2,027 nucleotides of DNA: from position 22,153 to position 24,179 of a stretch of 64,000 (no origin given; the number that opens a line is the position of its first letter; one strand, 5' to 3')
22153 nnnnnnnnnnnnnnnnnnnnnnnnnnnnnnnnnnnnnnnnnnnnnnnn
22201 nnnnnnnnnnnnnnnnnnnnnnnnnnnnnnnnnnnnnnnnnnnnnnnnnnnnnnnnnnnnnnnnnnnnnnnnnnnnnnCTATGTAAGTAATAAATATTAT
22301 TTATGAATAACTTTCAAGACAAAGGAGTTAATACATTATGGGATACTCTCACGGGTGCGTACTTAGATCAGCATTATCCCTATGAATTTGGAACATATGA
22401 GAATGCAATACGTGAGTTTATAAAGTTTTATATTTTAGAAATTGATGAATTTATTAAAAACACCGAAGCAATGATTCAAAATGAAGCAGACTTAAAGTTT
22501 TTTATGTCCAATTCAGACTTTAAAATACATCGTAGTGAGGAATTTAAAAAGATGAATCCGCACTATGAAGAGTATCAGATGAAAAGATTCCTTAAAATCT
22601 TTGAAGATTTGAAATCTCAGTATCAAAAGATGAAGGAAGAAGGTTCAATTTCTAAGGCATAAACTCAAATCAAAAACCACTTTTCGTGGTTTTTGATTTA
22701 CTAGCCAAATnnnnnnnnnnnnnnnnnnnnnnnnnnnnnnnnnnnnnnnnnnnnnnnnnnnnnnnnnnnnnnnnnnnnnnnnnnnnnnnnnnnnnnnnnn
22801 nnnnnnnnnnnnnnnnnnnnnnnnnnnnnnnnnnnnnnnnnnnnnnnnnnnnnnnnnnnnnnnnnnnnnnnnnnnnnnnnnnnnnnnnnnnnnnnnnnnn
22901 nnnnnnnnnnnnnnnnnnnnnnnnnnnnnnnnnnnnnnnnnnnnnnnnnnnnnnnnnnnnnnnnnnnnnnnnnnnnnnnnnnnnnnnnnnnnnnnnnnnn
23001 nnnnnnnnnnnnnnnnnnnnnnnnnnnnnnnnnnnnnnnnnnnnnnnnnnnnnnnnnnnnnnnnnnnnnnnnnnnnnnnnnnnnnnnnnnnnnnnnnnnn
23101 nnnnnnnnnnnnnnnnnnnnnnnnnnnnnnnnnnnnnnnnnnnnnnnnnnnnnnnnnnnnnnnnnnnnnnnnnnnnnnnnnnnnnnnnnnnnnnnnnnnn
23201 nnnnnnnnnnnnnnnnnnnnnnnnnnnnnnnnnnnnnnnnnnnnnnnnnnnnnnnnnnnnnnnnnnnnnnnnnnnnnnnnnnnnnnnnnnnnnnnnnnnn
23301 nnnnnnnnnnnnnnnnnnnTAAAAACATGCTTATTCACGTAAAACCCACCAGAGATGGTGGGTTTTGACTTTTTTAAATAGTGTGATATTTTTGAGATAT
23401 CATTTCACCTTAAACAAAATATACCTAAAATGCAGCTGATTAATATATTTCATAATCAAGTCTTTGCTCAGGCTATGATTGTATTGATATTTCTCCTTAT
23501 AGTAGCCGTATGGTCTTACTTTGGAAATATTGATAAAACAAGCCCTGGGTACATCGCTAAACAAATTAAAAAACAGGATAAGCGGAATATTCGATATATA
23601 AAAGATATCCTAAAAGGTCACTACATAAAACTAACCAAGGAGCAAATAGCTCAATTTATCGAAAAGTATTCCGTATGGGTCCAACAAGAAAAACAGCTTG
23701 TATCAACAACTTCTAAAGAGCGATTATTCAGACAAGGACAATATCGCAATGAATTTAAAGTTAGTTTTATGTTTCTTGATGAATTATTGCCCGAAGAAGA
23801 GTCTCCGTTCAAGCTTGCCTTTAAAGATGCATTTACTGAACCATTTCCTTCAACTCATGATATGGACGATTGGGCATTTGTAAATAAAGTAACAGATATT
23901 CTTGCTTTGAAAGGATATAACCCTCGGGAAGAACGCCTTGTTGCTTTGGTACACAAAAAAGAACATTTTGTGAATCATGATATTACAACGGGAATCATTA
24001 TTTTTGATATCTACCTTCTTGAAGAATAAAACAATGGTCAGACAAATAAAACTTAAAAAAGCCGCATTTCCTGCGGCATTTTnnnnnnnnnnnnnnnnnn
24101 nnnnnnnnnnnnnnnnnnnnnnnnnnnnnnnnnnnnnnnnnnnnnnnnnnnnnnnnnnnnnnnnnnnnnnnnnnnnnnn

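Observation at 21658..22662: Variable C-terminal toxin domain after DPDGN, plus a tightly linked small acidic ORF forming a candidate toxin-immunity pair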

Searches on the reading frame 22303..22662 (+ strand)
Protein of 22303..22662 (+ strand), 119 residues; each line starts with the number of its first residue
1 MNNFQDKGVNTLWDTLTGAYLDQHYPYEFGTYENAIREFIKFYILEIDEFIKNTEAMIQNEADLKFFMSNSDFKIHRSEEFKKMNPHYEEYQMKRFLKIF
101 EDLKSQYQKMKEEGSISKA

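Call 3: search_protein_families(library=pfam, proteins=[window:22303-22662:+], max_evalue=1)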
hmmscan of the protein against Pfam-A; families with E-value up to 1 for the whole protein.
window:22303-22662:+ (119 aa): 2 families
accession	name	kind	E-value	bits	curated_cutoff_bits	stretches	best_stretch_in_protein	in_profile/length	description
PF18593.6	CdiI_2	-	0.00056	21.1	26.7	1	14-62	6-55/91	CdiI immunity protein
PF12256.14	TcdB_toxin_midN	-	0.15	11.8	24.8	1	11-48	119-156/181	Insecticide toxin TcdB middle/N-terminal region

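Call 4: search_protein_families(library=ncbifam, proteins=[window:22303-22662:+], max_evalue=1)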
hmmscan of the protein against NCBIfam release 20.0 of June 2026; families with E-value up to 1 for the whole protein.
window:22303-22662:+ (119 aa): 0 families

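Call 6: search_solved_structures(query=window:22303-22662:+, max_evalue=10, show_alignments=2)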
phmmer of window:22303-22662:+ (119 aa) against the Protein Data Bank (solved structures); distinct sequences matched with E-value up to 10: 0.

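Call 7: find_homologous_proteins(query=window:22303-22662:+, max_evalue=0.01)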
Query window:22303-22662:+ (119 aa): 2 proteins with E <= 0.01 among 2 candidates.
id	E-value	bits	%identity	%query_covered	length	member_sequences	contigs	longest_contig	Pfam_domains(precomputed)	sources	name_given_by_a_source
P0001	1.1e-72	260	100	100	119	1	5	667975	-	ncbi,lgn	ncbi:MAG TPA: hypothetical protein VGE63_01250 [Candidatus Paceibacterota bacterium]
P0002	2.7e-44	168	80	87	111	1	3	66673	-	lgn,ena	-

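Call 13: find_encoding_contigs(protein=P0002, flank=10000, max_places=6)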
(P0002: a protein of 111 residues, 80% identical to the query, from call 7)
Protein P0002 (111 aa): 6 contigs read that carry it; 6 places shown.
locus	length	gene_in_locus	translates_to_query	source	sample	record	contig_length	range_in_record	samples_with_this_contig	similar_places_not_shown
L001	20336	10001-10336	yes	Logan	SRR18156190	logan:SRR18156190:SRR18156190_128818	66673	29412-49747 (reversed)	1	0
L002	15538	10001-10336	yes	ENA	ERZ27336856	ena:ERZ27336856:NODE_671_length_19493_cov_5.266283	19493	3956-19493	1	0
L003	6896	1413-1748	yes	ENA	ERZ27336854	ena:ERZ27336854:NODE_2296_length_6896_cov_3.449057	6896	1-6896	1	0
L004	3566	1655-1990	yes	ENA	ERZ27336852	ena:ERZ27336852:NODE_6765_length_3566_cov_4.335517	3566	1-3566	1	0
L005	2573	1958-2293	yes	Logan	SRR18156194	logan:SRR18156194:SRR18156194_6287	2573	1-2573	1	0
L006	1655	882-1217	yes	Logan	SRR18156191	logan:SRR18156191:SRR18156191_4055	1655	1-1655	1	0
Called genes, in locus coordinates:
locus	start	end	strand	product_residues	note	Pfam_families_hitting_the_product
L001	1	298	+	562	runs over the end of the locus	PF03023:MurJ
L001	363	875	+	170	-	PF01936:NYN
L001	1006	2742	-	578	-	PF07973:tRNA_SAD (weak), PF00587:tRNA-synt_2b, PF03129:HGTP_anticodon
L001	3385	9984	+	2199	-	PF03534:SpvB (faint), PF13517:FG-GAP_3 (weak), PF05593:RHS_repeat (weak), PF18431:RNAse_A_bac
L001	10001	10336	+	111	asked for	-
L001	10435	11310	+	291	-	PF01963:TraB_PrgY_gumN (faint)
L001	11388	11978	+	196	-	-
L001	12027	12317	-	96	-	PF02033:RBFA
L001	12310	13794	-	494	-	PF00009:GTP_EFTU, PF01926:MMR_HSR1, PF22042:EF-G_D2, PF11987:IF-2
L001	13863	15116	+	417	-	PF00266:Aminotran_5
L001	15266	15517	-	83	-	-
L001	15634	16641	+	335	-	-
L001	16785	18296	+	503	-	-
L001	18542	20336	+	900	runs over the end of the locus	PF02861:Clp_N, PF02861:Clp_N, PF23569:NBD_SMAX1, PF00004:AAA, PF17871:AAA_lid_9, PF00004:AAA, PF07724:AAA_2, PF07728:AAA_5, +7 more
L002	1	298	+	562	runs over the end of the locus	PF03023:MurJ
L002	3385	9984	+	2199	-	PF03534:SpvB (faint), PF13517:FG-GAP_3 (weak), PF05593:RHS_repeat (weak), PF18431:RNAse_A_bac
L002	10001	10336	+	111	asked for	-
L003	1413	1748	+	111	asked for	-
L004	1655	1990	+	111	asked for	-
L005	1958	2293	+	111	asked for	-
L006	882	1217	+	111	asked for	-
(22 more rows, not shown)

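Call 16: search_protein_representatives(protein=window:22303-22662:+)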
Query: 119 residues. Proteins with E-value up to 0.001 (for the whole library): 2; up to 1e-10: 1; up to 1e-30: 1. The best 2 are listed.
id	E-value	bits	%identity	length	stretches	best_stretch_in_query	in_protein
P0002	8.5e-45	168.2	79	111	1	12-116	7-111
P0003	9.9e-07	45.6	40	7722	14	74-102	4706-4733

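Call 25: predict_structure(alignment_id=A1)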
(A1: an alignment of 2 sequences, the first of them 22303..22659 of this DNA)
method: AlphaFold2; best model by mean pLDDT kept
length: 119 residues; sequences in the alignment: 2
mean_pLDDT: 76.7   pTM: 0.74
mean pLDDT of the five models: 76.7, 73.2, 70.9, 70.8, 47.1
residues with pLDDT >= 90: 15; 70-90: 70; 50-70: 26; < 50: 8
segments of 3 or more residues with pLDDT < 50: 1-7
pLDDT, mean of each block of 10 residues (from residue 1): 45 62 60 84 84 88 81 75 86 86 93 77
secondary structure, 60 per line:
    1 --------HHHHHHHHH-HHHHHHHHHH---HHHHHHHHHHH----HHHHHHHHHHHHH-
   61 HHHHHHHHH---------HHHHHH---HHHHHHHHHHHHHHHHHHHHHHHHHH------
elements in order: H9-17 H19-28 H32-42 H47-59 H61-69 H79-84 H88-113

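Call 39: search_protein_families(library=pfam, proteins=[P0002, L001:9385-9981:+], max_evalue=1)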
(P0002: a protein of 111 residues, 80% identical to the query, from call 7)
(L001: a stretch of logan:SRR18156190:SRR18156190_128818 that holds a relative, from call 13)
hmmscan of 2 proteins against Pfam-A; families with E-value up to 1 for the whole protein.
P0002 (111 aa): 1 family
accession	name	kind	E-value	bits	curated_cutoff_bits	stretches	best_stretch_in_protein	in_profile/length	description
PF12256.14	TcdB_toxin_midN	-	0.0079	16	24.8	1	9-53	122-169/181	Insecticide toxin TcdB middle/N-terminal region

L001:9385-9981:+ (199 aa): 1 family
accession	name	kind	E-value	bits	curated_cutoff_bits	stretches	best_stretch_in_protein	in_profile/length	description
PF18431.6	RNAse_A_bac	-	2.5e-21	77.1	27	1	81-195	1-113/113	Bacterial CdiA-CT RNAse A domain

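Call 54: fold_search(model_id=the predicted structure, library=pdb)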
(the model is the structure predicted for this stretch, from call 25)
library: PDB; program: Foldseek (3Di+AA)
matches with E <= 10: 17; with E <= 0.001: 0
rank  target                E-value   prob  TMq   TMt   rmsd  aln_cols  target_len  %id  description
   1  2jk3_B                4.2e+00  0.06  0.24  0.18  13.6       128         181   20  CRYSTAL STRUCTURE OF THE HLYIIR MUTANT PROTEIN WITH RESIDUES 169-186 SUBSTITUTED BY GSSGSSG LINKER (released 2008-08-19)
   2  3esl_B                5.7e+00  0.03  0.20  0.13  19.3       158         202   11  Crystal structure of the conserved N-terminal domain of the mitotic checkpoint component BUB1 (released 2009-02-17)
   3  3vpr_C                6.3e+00  0.06  0.26  0.18  16.8       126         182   17  Crystal Structure of a TetR Family Transcriptional Regulator PfmR from Thermus thermophilus HB8 (released 2012-07-11)
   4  2fbq                  6.3e+00  0.03  0.19  0.13  15.5       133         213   10  The crystal structure of transcriptional regulator PA3006 (released 2005-12-20)
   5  3bti_A                6.7e+00  0.04  0.22  0.15  11.6       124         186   15  crystal structure of QacR(E58Q) bound to berberine (released 2008-08-12)
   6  3esl_A                6.7e+00  0.03  0.21  0.15  18.3       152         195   10  Crystal structure of the conserved N-terminal domain of the mitotic checkpoint component BUB1 (released 2009-02-17)
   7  8k84_B                6.7e+00  0.02  0.18  0.16  13.8       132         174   11  De novo design protein -N3 (released 2024-07-31)
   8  5l0y_G                7.0e+00  0.02  0.17  0.15  18.1       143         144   14  Crystal Structure of a Sec72-ssa1 c-terminal peptide fusion protein (released 2017-03-22)
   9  6axf_O                8.2e+00  0.06  0.22  0.09   8.7        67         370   18  Structure of RasGRP2 in complex with Rap1B (released 2017-10-11)
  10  8e0m_H                8.2e+00  0.04  0.23  0.20   9.2       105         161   10  Homotrimeric variant of tcTRP9, BGL15 (released 2023-04-12)
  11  6axf_A                8.2e+00  0.03  0.20  0.09  15.3        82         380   17  Structure of RasGRP2 in complex with Rap1B (released 2017-10-11)
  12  3whb_A                8.2e+00  0.02  0.20  0.14  15.3       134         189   13  Crystal structure of FadR from Bacillus subtilis, a transcriptional regulator involved in the regulation of fatty acid (released 2014-03-19)
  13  3br2_D                8.6e+00  0.03  0.20  0.14  10.3       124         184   11  Crystal Structure of the Complex of Dequalinium Bound to QacR(E120Q), a Mutant of a Multidrug Binding Transcriptional  (released 2008-12-23)
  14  1vi0_B                8.6e+00  0.02  0.21  0.15  16.2       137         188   14  Crystal structure of a transcriptional regulator (released 2003-12-30)
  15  8k84_A                9.1e+00  0.02  0.19  0.15  14.6       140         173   12  De novo design protein -N3 (released 2024-07-31)
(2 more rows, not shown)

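Call 61: search_solved_structures(query=A1, max_evalue=10, show_alignments=2)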
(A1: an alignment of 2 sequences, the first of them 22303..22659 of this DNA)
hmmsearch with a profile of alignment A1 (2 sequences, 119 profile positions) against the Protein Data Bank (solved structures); distinct sequences matched with E-value up to 10: 0.

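Call 72: search_protein_families(library=padloc, proteins=[window:22303-22662:+], max_evalue=1)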
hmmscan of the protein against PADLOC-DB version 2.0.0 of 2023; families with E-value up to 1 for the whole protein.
window:22303-22662:+ (119 aa): 0 families

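Call 75: search_protein_families(library=pfam, alignment_id=A7, max_evalue=0.001)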
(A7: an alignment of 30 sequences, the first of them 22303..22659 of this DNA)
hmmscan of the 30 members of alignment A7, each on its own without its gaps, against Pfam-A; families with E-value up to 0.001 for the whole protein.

A. member 1, window:22303-22659:+ (119 aa): 1 family
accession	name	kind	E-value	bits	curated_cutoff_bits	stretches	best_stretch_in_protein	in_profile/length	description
PF18593.6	CdiI_2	-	0.00056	21.1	26.7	0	14-62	6-55/91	CdiI immunity protein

B. families by the number of members that match (of 30 scanned): 1 family
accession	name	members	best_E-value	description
PF18593.6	CdiI_2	28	4.5e-31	CdiI immunity protein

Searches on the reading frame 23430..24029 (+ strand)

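Call 3: search_protein_families(library=pfam, proteins=[window:23430-24029:+], max_evalue=1)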
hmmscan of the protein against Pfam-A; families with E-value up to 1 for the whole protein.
window:23430-24029:+ (199 aa): 3 families
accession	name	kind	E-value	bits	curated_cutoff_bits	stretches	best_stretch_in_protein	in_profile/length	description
PF04688.18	Holin_SPP1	-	0.021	15.4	27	1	14-48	38-72/74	SPP1 phage holin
PF17370.7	DUF5392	-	0.065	13.8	25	1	33-89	85-136/139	Family of unknown function (DUF5392)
PF09682.15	Phage_holin_6_1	-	0.083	13.7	24.9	1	46-79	59-94/101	Bacteriophage holin of superfamily 6 (Holin_LLH)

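Call 72: search_protein_families(library=padloc, proteins=[window:23430-24029:+], max_evalue=1)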
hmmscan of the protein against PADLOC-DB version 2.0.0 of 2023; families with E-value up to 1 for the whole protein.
window:23430-24029:+ (199 aa): 1 family
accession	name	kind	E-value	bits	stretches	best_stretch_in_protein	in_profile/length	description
PDLC04302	PDC-M02B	-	0.018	12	1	24-88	236-297/370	-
